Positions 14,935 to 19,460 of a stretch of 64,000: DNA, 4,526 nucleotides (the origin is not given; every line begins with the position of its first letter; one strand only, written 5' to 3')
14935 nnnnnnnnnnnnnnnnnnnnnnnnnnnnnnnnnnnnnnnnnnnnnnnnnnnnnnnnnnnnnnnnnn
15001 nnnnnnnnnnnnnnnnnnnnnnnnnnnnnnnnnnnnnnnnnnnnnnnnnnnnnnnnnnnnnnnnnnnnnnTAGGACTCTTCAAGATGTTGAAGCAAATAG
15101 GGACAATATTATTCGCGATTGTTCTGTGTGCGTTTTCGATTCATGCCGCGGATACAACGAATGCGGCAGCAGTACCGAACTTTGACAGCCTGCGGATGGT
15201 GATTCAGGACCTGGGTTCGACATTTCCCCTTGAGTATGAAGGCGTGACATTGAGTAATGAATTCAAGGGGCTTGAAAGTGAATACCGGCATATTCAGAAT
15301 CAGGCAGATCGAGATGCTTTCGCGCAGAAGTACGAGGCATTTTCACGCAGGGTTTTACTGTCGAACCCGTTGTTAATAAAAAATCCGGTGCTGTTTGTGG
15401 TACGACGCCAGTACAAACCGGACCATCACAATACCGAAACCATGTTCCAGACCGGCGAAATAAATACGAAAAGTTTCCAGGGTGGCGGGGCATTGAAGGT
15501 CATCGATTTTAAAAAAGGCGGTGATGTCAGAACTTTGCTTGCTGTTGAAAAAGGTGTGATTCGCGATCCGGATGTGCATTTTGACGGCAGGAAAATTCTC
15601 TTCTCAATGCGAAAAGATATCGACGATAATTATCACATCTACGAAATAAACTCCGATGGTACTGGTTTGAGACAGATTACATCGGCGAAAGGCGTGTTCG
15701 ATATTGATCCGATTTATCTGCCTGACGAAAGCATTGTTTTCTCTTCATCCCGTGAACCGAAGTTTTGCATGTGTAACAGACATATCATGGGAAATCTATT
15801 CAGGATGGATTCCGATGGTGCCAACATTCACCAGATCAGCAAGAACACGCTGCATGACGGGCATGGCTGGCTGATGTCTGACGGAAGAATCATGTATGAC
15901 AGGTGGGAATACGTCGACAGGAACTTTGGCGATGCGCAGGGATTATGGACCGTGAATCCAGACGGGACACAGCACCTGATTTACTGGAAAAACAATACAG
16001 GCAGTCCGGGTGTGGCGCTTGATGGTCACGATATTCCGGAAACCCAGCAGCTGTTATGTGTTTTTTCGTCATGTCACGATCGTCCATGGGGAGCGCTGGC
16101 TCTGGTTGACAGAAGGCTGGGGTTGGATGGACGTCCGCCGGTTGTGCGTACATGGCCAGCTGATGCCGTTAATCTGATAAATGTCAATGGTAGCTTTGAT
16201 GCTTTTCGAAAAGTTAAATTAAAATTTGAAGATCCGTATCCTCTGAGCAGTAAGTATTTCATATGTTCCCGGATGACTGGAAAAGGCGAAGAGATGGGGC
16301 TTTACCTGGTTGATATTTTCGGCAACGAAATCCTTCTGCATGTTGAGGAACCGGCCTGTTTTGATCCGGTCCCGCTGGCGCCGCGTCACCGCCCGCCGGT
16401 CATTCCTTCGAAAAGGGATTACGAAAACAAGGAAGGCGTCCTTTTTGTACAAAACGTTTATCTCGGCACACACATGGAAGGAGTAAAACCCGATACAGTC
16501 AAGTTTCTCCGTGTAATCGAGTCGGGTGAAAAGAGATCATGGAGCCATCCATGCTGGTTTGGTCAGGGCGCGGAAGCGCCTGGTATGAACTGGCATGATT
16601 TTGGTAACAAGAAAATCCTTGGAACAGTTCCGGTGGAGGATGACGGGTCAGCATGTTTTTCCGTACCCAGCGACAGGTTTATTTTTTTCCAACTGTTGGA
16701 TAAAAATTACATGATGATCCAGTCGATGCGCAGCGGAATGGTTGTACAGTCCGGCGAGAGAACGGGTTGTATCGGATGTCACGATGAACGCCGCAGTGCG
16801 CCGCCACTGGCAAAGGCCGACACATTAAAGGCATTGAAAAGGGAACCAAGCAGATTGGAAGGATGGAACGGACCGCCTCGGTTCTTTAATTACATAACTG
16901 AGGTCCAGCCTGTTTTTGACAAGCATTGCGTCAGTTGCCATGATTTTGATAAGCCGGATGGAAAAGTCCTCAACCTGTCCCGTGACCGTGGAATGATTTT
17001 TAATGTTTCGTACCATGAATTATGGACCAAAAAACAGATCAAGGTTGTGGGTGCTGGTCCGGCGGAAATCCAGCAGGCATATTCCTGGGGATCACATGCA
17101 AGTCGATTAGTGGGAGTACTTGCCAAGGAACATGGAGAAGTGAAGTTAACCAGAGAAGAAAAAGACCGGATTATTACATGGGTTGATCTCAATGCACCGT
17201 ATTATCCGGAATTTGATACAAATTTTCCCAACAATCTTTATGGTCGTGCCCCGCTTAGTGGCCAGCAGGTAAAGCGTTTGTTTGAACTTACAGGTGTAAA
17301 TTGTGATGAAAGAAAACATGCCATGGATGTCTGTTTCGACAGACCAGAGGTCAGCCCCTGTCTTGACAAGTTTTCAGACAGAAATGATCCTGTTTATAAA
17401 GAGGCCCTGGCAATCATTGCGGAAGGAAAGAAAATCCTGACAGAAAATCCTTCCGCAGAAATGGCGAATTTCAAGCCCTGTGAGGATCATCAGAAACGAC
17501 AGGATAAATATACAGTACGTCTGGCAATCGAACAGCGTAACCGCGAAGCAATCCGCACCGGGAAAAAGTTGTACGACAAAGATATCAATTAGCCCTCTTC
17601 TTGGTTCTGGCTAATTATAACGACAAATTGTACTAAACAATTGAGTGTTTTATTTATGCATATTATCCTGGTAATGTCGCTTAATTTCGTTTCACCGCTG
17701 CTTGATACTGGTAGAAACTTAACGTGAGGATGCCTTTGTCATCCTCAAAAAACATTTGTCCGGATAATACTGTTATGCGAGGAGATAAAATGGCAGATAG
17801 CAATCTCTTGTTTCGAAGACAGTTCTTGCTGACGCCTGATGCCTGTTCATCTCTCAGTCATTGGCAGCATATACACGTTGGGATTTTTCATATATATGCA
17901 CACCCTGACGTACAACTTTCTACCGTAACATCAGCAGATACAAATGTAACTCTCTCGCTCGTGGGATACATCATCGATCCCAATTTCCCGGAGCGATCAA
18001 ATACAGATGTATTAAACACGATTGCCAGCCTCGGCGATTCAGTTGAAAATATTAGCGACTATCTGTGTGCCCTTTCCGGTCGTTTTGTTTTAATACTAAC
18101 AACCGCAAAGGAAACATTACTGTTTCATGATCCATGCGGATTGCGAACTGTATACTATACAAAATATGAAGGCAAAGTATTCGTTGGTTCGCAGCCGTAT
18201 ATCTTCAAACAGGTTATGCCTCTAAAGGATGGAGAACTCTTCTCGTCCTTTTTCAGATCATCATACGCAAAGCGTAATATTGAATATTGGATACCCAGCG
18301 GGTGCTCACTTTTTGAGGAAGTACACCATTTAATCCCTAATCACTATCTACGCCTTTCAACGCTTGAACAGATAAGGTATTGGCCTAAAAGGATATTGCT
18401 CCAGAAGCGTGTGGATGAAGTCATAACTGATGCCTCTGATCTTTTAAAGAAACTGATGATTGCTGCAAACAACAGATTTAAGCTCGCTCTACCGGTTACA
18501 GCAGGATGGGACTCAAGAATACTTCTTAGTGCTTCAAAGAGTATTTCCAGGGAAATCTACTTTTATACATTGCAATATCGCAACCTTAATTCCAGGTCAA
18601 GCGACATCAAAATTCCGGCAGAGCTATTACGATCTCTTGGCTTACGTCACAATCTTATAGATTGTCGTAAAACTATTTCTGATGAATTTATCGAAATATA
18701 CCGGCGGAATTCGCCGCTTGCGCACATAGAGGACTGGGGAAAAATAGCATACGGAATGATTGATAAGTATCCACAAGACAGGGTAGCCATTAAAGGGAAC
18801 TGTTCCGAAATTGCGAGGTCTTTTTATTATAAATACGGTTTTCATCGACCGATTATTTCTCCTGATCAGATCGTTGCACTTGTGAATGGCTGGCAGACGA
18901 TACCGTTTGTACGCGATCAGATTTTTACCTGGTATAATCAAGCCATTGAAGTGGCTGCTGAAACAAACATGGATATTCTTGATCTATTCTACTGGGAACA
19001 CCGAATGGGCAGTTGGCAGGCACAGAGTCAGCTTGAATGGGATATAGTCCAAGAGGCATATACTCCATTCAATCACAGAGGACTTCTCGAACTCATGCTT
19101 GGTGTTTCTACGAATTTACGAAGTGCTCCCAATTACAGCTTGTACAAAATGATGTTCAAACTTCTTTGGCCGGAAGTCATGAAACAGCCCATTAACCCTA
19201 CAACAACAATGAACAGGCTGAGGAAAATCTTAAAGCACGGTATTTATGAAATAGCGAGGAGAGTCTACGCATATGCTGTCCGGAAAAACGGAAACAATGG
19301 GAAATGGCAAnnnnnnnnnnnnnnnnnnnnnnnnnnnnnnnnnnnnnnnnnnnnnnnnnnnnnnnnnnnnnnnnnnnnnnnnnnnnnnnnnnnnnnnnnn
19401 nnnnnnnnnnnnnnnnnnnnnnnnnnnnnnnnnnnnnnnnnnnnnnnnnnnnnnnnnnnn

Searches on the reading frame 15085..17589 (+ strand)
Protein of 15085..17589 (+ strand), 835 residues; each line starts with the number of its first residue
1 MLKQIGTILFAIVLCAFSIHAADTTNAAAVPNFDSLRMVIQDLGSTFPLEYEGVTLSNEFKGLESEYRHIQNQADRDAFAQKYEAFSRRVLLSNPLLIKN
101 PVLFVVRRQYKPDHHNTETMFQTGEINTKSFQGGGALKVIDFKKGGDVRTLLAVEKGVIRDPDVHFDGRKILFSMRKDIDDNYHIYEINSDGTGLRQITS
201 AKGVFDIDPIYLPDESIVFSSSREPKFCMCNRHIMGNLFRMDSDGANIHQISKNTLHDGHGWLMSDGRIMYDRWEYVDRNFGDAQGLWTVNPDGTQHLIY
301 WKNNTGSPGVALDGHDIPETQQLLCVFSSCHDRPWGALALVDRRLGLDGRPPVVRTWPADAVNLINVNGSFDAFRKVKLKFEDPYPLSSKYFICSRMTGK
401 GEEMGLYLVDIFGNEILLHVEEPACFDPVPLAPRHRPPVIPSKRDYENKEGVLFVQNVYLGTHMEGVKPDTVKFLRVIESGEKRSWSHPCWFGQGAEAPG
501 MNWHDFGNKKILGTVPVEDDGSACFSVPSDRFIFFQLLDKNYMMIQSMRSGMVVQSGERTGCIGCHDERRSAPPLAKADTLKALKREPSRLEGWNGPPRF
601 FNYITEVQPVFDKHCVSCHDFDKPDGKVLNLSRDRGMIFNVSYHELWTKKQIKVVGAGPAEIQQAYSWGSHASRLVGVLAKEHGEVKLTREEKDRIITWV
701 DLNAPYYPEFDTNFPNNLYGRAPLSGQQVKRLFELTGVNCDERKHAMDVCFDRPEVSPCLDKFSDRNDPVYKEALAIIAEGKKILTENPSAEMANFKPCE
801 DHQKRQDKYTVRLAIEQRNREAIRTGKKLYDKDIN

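Call 37: search_protein_families(library=pfam, proteins=[window:15085-17589:+], max_evalue=0.0001)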
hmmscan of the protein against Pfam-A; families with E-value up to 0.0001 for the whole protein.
window:15085-17589:+ (835 aa): 1 family
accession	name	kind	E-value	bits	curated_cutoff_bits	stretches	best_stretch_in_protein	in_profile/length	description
PF18582.6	HZS_alpha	-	2.2e-30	105.5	26.6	1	471-567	2-98/98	Hydrazine synthase alpha subunit middle domain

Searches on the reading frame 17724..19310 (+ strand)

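Call 37: search_protein_families(library=pfam, proteins=[window:17724-19310:+], max_evalue=0.0001)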
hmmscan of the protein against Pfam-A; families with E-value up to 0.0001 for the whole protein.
window:17724-19310:+ (529 aa): 0 families

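Call 72: search_protein_families(library=pfam, proteins=[window:17724-19310:+], max_evalue=0.05)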
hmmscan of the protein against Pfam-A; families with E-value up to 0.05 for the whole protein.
window:17724-19310:+ (529 aa): 1 family
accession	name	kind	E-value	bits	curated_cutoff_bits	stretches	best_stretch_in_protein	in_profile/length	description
PF13537.11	GATase_7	-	0.00049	20.5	25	1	88-160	49-120/123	Glutamine amidotransferase domain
